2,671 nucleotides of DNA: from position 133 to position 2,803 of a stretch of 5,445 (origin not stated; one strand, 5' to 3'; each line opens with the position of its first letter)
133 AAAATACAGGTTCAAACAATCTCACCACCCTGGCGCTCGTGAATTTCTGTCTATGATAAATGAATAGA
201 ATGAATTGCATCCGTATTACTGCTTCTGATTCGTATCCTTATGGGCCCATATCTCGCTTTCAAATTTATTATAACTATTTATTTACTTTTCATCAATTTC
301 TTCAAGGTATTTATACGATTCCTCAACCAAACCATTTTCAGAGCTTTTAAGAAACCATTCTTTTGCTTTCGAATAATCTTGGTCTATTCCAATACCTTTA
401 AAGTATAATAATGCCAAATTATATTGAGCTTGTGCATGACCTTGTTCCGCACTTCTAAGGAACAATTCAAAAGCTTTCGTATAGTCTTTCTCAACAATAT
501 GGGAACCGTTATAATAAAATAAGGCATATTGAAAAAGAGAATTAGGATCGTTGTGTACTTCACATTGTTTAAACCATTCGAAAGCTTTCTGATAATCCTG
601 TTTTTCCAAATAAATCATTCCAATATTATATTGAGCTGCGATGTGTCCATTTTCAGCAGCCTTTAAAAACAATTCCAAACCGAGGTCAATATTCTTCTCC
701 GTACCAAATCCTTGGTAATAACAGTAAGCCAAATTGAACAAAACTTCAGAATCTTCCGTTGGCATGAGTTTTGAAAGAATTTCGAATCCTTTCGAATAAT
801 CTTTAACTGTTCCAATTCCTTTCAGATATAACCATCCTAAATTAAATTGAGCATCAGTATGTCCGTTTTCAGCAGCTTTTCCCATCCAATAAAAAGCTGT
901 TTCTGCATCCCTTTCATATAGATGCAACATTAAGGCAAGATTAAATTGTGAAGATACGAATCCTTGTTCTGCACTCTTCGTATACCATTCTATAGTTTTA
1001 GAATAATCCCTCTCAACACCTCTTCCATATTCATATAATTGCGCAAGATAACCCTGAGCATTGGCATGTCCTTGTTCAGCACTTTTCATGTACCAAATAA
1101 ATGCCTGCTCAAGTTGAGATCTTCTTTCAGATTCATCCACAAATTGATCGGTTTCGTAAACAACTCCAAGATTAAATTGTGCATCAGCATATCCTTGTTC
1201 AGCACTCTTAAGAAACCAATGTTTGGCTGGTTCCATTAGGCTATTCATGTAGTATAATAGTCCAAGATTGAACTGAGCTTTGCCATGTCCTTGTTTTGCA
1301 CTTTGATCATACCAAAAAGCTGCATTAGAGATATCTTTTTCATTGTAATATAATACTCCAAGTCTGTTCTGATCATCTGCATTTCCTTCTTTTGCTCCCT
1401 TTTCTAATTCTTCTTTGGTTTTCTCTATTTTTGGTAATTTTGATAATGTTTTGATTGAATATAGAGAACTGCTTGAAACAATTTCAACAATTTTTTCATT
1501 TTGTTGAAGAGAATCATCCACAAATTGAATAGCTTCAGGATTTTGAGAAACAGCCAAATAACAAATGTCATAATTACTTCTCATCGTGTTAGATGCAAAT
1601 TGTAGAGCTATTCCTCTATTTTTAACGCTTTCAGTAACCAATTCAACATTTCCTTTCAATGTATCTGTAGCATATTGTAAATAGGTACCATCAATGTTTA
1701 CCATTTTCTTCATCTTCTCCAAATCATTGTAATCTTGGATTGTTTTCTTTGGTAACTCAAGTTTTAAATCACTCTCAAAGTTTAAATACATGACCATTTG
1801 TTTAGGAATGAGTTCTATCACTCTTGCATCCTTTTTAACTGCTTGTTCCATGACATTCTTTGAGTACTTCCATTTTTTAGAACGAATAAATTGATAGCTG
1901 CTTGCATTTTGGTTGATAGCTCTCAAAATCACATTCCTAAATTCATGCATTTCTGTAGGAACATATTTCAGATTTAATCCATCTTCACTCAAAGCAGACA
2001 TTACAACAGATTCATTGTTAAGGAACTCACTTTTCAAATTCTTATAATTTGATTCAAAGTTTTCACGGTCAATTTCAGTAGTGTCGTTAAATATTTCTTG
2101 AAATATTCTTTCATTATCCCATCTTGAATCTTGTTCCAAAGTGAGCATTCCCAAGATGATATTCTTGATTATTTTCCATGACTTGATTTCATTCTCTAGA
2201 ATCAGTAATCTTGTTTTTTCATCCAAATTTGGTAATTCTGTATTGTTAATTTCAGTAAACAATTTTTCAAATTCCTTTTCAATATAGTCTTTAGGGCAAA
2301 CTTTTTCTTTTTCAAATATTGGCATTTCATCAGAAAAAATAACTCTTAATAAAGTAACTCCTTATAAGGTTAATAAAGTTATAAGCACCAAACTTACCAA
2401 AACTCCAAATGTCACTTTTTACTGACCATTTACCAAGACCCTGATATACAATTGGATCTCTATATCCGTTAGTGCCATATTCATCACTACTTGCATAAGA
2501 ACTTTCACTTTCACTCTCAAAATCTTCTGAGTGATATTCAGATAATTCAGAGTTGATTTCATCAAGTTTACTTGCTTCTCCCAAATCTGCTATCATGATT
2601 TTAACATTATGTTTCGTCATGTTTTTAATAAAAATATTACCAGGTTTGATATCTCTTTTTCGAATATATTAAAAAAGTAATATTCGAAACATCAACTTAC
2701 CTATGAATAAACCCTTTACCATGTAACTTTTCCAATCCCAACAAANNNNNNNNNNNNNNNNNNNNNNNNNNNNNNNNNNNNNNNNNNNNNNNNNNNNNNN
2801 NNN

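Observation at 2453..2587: Atypical kinase activation segment: DLG for DFG, a ~25-aa acidic Ser/Glu-rich insert, and a degenerate APE motif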

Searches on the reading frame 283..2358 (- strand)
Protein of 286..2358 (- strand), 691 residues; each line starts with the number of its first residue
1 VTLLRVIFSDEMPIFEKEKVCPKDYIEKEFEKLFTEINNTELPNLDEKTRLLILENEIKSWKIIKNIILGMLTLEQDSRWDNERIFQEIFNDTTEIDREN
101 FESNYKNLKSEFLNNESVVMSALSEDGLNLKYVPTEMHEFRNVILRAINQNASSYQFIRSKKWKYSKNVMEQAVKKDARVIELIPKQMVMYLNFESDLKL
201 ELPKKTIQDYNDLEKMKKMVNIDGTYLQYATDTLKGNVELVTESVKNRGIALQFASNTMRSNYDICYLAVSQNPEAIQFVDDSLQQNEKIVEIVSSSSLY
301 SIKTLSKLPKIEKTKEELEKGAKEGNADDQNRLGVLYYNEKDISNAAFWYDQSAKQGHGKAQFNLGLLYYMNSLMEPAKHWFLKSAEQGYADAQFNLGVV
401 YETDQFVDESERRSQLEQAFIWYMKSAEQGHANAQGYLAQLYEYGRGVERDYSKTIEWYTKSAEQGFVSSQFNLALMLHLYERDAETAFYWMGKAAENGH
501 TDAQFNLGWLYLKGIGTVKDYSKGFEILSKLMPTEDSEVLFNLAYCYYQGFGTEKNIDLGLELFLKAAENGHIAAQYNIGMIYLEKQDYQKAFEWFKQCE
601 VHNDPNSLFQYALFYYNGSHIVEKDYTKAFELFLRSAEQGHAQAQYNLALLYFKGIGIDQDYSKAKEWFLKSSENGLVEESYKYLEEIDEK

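Call 10: find_encoding_contigs(protein=window:283-2325:-, flank=10000)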
Protein window:283-2325:- (680 aa): no gene with exactly this product is on record in the collection.

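Call 14: find_homologous_proteins(query=window:286-2358:-)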
Query window:286-2358:- (691 aa): 3454 proteins with E <= 0.001 among 8000 candidates; the best 120 are listed.
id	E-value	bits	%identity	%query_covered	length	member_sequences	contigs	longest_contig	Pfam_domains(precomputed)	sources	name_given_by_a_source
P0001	0.0e+0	1513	100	98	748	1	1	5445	PF13475.12,PF00515.35,PF23310.2,PF13432.13,PF08238.19,PF07719.24,PF13174.13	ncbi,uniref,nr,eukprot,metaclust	ncbi:predicted protein [Naegleria gruberi]|uniref:Predicted protein n=1 Tax=Naegleria gruberi TaxID=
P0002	9.1e-118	413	36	52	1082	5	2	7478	PF08289.17,PF01844.30,PF08238.19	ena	-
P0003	2.6e-116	408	31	62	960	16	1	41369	PF07720.19,PF00515.35,PF08238.19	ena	-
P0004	1.5e-115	405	33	49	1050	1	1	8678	PF13432.13,PF08238.19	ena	-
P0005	8.8e-114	400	33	62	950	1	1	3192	PF13431.13,PF07720.19,PF00515.35,PF12895.14,PF13432.13,PF08238.19,PF07719.24,PF13174.13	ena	-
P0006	1.0e-111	393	35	45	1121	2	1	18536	PF07714.24,PF00069.32,PF03109.23,PF23310.2,PF08238.19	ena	-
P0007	1.3e-109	386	36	52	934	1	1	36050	PF11775.14,PF07624.17,PF08238.19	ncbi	-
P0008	8.8e-109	383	39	57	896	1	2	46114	PF13414.13,PF21616.4,PF07400.17,PF23310.2,PF08238.19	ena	-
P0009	8.9e-109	383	39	57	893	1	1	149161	PF13414.13,PF21616.4,PF07400.17,PF23310.2,PF08238.19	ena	-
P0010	1.4e-106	376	35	52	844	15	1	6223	PF13414.13,PF04212.25,PF13424.13,PF13176.13,PF13432.13,PF08238.19,PF07719.24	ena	-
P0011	4.8e-103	364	33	62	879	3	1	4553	PF07720.19,PF00515.35,PF12895.14,PF13424.13,PF23310.2,PF13432.13,PF08238.19,PF07719.24,PF13174.13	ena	-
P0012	1.6e-100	356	36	57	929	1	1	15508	PF13414.13,PF21616.4,PF07400.17,PF23310.2,PF13432.13,PF08238.19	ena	-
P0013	3.1e-100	355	37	52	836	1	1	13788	PF07714.24,PF00069.32,PF03109.23,PF23310.2,PF13432.13,PF08238.19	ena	-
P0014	1.9e-99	352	34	52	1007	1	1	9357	PF07714.24,PF00069.32,PF20604.4,PF03109.23,PF23310.2,PF08238.19,PF01636.30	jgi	-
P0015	3.0e-99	352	34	53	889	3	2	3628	PF07720.19,PF00515.35,PF13176.13,PF08238.19,PF07719.24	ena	-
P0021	1.6e-93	333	39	51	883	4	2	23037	PF07714.24,PF00069.32,PF03109.23,PF13176.13,PF13432.13,PF08238.19,PF01636.30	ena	-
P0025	4.1e-90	321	38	53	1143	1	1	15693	PF07714.24,PF00069.32,PF18433.7,PF13432.13,PF25170.2,PF08238.19,PF13174.13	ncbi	-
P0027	6.2e-90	321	34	48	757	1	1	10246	PF07714.24,PF00069.32,PF12688.14,PF08238.19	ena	-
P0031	1.2e-87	313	34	52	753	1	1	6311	PF00069.32,PF20604.4,PF23310.2,PF08238.19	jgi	jgi:TPR repeat protein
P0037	7.9e-86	307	37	53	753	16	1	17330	PF07714.24,PF00069.32,PF03109.23,PF13432.13,PF08238.19,PF01636.30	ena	-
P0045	4.5e-84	301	35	58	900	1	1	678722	PF06293.21,PF07714.24,PF00069.32,PF03109.23,PF23310.2,PF08238.19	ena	-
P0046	5.3e-84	301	38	53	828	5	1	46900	PF07714.24,PF00069.32,PF22899.3,PF03109.23,PF13432.13,PF08238.19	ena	-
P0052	4.6e-83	298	37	53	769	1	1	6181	PF07714.24,PF00069.32,PF10516.16,PF03109.23,PF13432.13,PF08238.19,PF01636.30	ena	-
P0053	7.4e-83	297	35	53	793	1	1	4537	PF07714.24,PF00069.32,PF12688.14,PF08238.19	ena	-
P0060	4.6e-82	295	33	48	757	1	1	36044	PF07714.24,PF00069.32,PF12688.14,PF08238.19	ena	-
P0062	6.9e-82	294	37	53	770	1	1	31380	PF07714.24,PF00069.32,PF10516.16,PF03109.23,PF13432.13,PF08238.19,PF01636.30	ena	-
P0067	5.9e-81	291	37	52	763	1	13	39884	PF07714.24,PF00069.32,PF03109.23,PF13432.13,PF08238.19,PF01636.30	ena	-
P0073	2.9e-80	289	38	52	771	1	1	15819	PF07714.24,PF00069.32,PF10516.16,PF03109.23,PF13432.13,PF08238.19,PF01636.30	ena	-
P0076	7.1e-80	287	35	47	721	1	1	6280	PF07714.24,PF00069.32,PF08238.19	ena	-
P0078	8.3e-80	287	37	47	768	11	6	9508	PF07714.24,PF00069.32,PF03109.23,PF08238.19,PF01636.30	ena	-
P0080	2.5e-79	286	35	47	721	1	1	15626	PF07714.24,PF00069.32,PF12688.14,PF08238.19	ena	-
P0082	4.0e-79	285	35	47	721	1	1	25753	PF07714.24,PF00069.32,PF12688.14,PF08238.19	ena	-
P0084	5.6e-79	285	37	54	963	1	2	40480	PF07714.24,PF00069.32,PF08289.17,PF13424.13,PF13176.13,PF13432.13,PF08238.19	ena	-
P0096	7.4e-78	281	38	38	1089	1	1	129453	PF07714.24,PF00069.32,PF03109.23,PF08238.19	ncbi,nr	ncbi:unnamed protein product [Rhizophagus irregularis]|nr:unnamed protein product [Rhizophagus irreg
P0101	1.5e-77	280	35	47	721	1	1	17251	PF07714.24,PF00069.32,PF12688.14,PF08238.19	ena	-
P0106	1.1e-76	277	37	54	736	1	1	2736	PF07714.24,PF00069.32,PF10516.16,PF03109.23,PF13432.13,PF08238.19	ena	-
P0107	1.8e-76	276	36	57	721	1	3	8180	PF07714.24,PF00069.32,PF03109.23,PF13432.13,PF08238.19,PF01636.30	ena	-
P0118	6.1e-75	271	33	50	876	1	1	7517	PF07714.24,PF00069.32,PF08238.19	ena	-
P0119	1.3e-74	270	34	54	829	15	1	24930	PF07714.24,PF00069.32,PF12688.14,PF08238.19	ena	-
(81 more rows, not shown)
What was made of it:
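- Closest known: Kinase-Sel1 fusion proteins. Same: The architecture of an N-terminal kinase followed by a C-terminal Sel1 array recurs among the Sel1-driven hits (call 14).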

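Call 29: find_encoding_contigs(protein=P0001, flank=10000)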
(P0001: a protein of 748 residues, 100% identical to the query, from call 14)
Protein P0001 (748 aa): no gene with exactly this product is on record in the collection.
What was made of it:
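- Tried and rejected: Exact look-ups of the 680-aa ORF and of P0001 in the assembly collection, done to find a gap-free contig, found nothing on record (calls 10, 29).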

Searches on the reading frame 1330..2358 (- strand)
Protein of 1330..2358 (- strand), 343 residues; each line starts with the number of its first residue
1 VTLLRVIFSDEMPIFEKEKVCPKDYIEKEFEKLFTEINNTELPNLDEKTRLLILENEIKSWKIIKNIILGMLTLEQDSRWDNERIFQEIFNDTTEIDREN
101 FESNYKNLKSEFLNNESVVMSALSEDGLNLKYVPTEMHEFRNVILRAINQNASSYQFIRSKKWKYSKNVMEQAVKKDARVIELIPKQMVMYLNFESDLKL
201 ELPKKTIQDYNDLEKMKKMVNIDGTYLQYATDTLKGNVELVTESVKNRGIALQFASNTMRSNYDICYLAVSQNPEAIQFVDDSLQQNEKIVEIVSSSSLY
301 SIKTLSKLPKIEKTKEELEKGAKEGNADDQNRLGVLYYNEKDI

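Call 24: find_homologous_proteins(query=window:1330-2358:-, max_evalue=0.01)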
Query window:1330-2358:-: 2798 candidates shared short words with the query, none scored E <= 0.01.

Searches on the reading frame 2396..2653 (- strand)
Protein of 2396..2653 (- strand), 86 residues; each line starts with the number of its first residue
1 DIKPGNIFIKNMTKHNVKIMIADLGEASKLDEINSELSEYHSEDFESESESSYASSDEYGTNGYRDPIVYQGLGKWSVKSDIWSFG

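Call 22: search_protein_representatives(protein=window:2396-2653:-)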
Query: 86 residues. Proteins with E-value up to 0.001 (for the whole library): 8; up to 1e-10: 1; up to 1e-30: 1. The best 8 are listed.
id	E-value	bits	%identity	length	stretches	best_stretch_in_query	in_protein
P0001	2.5e-39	149.1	100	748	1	12-85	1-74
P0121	1.0e-09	54.6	42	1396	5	49-86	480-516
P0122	8.0e-06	42.2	40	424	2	22-86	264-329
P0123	2.7e-05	40.6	36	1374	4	31-86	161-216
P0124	3.0e-05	40.4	42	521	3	49-86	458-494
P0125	1.0e-04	38.7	34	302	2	21-86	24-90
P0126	2.4e-04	37.5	43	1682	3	44-86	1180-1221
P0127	4.7e-04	36.6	39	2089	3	31-86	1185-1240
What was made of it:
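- No homologue conserves it (call 22).
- Tried and rejected: I therefore searched with the exon-2 translation only (86 aa), which limits sensitivity: only 8 hits reached E<1e-3 (call 22).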

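Call 25: list_cluster_members(proteins=[P0121, P0122, P0123, P0124, P0125, P0126, P0127])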
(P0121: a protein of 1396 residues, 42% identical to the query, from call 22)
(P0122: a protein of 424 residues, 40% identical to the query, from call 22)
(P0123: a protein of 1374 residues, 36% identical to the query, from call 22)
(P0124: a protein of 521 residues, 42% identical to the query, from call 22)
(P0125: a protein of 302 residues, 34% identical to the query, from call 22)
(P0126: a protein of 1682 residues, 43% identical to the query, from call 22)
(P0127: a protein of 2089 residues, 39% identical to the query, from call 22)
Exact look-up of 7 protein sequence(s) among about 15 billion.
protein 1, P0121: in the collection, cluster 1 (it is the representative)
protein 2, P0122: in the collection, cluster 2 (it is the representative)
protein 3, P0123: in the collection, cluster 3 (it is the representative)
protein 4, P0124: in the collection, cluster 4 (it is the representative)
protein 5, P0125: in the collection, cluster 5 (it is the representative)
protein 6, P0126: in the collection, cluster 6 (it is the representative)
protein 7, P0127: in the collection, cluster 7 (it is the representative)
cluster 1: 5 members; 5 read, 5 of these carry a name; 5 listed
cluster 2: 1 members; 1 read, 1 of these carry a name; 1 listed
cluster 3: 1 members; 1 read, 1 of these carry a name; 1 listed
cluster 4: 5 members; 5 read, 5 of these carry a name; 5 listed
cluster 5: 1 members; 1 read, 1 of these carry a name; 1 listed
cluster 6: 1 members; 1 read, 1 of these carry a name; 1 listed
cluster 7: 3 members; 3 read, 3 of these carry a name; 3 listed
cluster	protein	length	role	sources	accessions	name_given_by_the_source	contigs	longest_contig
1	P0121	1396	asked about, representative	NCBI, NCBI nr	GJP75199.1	hypothetical protein CLOP_g5672 [Closterium sp. NIES-67]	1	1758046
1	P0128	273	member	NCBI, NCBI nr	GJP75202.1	hypothetical protein CLOP_g5672 [Closterium sp. NIES-67]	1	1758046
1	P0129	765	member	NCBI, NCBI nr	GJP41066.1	hypothetical protein CLOM_g706 [Closterium sp. NIES-68]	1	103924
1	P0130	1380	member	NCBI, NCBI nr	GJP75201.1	hypothetical protein CLOP_g5672 [Closterium sp. NIES-67]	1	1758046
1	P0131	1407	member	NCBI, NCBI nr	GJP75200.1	hypothetical protein CLOP_g5672 [Closterium sp. NIES-67]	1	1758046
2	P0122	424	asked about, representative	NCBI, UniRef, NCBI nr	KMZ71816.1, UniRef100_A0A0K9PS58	hypothetical protein ZOSMA_174G00120 [Zostera marina] | Protein kinase domain-containing protein n=1 Tax=Zostera marina TaxID=29655 ...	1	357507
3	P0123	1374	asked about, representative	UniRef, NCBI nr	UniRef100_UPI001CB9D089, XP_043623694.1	uncharacterized protein LOC122595406 n=1 Tax=Erigeron canadensis TaxID=72917 ... | uncharacterized protein LOC122595406 [Erigeron canadensis]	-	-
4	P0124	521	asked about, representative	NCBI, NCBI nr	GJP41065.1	hypothetical protein CLOM_g705 [Closterium sp. NIES-68]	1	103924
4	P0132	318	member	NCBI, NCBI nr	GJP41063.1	hypothetical protein CLOM_g705 [Closterium sp. NIES-68]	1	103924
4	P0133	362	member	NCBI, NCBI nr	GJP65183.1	hypothetical protein CLOP_g22089 [Closterium sp. NIES-67]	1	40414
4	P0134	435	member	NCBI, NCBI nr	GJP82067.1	hypothetical protein CLOP_g12292 [Closterium sp. NIES-67]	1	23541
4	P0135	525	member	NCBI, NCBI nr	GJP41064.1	hypothetical protein CLOM_g705 [Closterium sp. NIES-68]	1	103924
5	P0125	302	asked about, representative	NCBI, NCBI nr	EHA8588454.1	hypothetical protein COCNU_scaffold005310G000010 [Cocos nucifera] | hypothetical protein [Cocos nucifera]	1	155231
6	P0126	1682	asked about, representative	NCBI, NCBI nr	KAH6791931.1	Malectin/receptor-like protein kinase family protein [Perilla frutescens var. hirtella]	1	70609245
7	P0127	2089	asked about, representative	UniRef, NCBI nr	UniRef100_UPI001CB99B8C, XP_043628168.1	uncharacterized protein LOC122599677 isoform X2 n=1 Tax=Erigeron canadensis TaxID=72917 ... | uncharacterized protein LOC122599677 isoform X2 [Erigeron canadensis]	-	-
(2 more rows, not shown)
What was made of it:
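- On TKL group / RLK-Pelle-IRAK-like kinases: The exhaustive search hits are all RLK/Pelle (calls 22, 25), and RIPK1 and SYMRK are among the top PDB hits.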
